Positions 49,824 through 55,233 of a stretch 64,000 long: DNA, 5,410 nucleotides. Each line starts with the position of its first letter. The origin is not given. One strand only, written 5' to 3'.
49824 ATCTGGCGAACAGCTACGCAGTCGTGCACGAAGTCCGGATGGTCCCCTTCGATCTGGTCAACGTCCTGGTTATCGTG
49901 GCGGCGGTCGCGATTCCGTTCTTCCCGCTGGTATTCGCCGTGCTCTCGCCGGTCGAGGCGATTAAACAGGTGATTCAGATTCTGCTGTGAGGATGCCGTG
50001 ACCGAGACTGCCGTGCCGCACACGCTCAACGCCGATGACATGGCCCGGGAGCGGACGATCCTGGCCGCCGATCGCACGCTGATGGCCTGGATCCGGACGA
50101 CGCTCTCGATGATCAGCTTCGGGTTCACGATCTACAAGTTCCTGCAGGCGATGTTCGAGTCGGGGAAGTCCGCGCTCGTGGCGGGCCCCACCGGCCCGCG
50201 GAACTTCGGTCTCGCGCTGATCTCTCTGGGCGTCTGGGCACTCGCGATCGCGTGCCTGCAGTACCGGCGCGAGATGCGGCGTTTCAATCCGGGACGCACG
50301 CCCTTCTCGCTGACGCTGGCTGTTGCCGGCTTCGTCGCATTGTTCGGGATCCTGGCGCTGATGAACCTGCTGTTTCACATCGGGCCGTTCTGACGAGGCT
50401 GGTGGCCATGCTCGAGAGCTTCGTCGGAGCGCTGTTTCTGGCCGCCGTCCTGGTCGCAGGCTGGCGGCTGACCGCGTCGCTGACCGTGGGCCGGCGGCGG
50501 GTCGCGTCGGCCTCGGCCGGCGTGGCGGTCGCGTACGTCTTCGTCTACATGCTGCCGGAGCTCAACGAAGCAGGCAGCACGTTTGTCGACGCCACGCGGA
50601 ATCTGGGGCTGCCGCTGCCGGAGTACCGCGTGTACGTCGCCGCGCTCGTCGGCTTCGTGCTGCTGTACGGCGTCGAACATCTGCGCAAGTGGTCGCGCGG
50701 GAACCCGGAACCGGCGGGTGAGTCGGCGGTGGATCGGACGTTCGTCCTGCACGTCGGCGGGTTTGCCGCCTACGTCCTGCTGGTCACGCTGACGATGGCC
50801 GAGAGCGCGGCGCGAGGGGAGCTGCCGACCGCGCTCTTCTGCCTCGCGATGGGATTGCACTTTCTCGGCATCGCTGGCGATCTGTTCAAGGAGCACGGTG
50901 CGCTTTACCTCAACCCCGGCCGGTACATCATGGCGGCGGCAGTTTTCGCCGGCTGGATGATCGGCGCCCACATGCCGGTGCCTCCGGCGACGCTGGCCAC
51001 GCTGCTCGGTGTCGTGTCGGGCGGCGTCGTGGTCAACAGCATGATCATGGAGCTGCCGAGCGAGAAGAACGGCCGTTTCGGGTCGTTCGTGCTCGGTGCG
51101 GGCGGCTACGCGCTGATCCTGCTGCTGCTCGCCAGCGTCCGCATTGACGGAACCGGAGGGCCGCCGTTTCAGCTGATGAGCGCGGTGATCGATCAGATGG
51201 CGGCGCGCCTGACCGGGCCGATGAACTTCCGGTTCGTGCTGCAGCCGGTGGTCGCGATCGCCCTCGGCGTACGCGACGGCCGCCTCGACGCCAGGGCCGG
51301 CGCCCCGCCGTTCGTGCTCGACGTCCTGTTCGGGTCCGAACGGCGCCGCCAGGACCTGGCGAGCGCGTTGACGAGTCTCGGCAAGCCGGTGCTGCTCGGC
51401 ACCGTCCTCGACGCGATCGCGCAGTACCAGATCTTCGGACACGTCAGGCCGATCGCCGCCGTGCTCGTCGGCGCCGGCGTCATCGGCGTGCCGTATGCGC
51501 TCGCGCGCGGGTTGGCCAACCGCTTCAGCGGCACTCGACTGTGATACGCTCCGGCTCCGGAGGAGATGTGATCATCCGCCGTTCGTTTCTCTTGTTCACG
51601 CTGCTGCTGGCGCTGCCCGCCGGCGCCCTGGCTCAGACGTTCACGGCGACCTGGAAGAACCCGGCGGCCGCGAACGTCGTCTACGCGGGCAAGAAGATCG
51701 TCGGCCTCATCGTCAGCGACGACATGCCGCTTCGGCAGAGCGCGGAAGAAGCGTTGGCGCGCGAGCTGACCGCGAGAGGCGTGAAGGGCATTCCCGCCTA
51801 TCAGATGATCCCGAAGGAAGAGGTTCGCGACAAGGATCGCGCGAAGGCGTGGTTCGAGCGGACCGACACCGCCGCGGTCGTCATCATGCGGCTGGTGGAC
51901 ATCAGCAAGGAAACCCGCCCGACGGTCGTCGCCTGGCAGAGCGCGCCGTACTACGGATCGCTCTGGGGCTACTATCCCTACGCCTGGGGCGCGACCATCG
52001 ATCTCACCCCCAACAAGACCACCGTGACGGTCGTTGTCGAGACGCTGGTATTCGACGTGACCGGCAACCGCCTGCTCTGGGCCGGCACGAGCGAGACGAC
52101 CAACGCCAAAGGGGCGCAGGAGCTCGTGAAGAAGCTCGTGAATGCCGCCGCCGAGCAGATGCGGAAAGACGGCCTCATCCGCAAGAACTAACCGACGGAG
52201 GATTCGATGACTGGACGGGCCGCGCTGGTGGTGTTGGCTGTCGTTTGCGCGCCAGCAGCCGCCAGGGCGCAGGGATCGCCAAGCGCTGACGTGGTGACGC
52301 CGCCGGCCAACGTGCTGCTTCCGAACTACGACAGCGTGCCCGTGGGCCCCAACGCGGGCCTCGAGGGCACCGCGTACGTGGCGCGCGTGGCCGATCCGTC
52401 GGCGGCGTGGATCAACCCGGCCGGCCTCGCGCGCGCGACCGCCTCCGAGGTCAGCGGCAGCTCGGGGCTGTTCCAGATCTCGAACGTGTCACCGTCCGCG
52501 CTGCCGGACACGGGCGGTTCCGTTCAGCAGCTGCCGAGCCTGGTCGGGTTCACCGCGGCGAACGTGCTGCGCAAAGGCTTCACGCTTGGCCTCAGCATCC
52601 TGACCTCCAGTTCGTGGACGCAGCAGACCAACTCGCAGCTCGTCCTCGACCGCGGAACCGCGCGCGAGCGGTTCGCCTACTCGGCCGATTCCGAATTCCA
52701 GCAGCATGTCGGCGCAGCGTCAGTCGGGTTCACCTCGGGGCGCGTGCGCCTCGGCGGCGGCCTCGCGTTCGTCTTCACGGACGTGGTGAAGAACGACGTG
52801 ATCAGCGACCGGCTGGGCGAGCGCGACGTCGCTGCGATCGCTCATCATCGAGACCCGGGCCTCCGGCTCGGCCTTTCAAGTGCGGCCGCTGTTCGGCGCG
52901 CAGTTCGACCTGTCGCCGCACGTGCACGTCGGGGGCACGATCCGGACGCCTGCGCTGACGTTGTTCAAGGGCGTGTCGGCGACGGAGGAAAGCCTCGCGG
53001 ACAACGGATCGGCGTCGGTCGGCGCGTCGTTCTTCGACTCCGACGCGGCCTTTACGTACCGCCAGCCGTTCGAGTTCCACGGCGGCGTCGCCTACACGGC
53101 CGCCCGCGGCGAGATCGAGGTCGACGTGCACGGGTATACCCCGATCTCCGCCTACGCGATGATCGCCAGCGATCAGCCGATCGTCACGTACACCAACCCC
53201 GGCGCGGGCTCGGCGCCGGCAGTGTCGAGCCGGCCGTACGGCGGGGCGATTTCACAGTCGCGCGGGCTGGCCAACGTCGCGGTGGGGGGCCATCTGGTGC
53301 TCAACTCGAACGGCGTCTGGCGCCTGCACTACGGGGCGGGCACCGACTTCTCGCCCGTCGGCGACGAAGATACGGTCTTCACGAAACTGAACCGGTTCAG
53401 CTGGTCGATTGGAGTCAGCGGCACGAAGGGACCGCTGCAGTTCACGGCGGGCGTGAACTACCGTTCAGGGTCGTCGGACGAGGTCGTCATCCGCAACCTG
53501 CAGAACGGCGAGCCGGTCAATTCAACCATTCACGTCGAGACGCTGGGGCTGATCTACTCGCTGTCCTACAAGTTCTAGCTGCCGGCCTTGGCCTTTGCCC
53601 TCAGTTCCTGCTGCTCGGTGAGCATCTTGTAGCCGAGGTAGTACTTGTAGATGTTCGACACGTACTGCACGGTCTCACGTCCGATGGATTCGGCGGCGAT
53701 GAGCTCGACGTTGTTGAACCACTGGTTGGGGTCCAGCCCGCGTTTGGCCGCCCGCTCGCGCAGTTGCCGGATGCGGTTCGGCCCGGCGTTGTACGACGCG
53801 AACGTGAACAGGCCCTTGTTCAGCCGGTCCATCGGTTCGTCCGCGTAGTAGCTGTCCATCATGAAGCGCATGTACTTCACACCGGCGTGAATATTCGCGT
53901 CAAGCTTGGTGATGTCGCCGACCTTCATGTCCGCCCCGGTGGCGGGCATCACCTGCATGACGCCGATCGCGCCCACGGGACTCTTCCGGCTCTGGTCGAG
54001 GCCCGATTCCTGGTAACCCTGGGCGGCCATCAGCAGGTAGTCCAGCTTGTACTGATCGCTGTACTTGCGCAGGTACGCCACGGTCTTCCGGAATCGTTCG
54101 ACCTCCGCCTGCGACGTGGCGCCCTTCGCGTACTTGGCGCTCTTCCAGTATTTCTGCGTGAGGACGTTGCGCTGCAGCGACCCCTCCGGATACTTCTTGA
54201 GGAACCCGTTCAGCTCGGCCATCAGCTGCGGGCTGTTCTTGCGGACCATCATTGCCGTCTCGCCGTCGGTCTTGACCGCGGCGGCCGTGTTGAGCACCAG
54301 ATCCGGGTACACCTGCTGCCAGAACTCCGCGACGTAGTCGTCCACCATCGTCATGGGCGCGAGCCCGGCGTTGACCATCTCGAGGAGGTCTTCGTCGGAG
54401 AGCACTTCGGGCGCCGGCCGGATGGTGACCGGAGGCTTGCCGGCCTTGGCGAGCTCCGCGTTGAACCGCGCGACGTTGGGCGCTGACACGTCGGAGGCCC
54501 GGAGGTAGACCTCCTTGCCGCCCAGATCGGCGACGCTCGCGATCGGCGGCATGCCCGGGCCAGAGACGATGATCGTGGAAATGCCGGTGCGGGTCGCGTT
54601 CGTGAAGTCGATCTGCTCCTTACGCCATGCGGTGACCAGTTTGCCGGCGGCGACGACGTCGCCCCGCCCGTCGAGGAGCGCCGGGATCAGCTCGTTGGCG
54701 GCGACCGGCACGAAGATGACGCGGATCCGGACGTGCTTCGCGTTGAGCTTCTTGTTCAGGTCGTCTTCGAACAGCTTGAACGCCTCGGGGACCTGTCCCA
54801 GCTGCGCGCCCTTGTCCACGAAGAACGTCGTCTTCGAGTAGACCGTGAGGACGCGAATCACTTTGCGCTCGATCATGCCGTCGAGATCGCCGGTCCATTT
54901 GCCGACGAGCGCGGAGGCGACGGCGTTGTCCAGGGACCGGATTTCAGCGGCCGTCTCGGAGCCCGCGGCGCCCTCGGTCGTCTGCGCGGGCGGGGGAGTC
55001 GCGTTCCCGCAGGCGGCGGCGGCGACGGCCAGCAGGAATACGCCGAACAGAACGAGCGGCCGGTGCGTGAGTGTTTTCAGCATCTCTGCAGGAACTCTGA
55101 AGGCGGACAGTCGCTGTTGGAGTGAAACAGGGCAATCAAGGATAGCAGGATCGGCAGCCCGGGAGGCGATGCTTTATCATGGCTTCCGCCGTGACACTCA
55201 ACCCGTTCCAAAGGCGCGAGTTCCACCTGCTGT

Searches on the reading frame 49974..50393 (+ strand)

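Call 57: search_protein_families(library=pfam, proteins=[window:49974-50393:+], max_evalue=0.00001)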
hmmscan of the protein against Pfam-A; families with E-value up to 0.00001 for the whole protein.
window:49974-50393:+ (139 aa): 1 family
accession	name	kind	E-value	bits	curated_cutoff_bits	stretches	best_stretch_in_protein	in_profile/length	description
PF02656.20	DUF202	-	5.3e-17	62.5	23.4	1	27-102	1-67/68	Domain of unknown function (DUF202)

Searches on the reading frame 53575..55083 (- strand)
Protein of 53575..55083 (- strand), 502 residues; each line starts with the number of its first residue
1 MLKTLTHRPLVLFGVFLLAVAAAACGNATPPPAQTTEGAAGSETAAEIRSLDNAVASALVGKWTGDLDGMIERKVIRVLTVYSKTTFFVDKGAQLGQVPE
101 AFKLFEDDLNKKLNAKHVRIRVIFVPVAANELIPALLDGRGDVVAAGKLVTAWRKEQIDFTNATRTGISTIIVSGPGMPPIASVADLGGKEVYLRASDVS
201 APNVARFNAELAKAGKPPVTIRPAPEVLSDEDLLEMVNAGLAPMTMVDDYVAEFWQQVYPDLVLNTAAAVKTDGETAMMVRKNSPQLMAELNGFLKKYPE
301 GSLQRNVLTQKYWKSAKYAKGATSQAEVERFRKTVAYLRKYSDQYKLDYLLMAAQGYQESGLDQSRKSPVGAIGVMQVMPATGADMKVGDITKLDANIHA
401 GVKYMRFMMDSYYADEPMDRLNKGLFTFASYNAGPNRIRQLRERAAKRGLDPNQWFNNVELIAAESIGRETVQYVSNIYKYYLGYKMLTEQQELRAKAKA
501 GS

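Call 26: search_protein_families(library=pfam, proteins=[window:53575-55083:-], max_evalue=0.001)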
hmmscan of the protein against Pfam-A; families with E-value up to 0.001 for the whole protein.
window:53575-55083:- (502 aa): 2 families
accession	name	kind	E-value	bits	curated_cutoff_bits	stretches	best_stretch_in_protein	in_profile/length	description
PF01464.25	SLT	-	3.6e-15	56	21.3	1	337-447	2-110/117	Transglycosylase SLT domain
PF00497.25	SBP_bac_3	-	7.1e-12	45.7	26.4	1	109-300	28-118/132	Bacterial extracellular solute-binding proteins, family 3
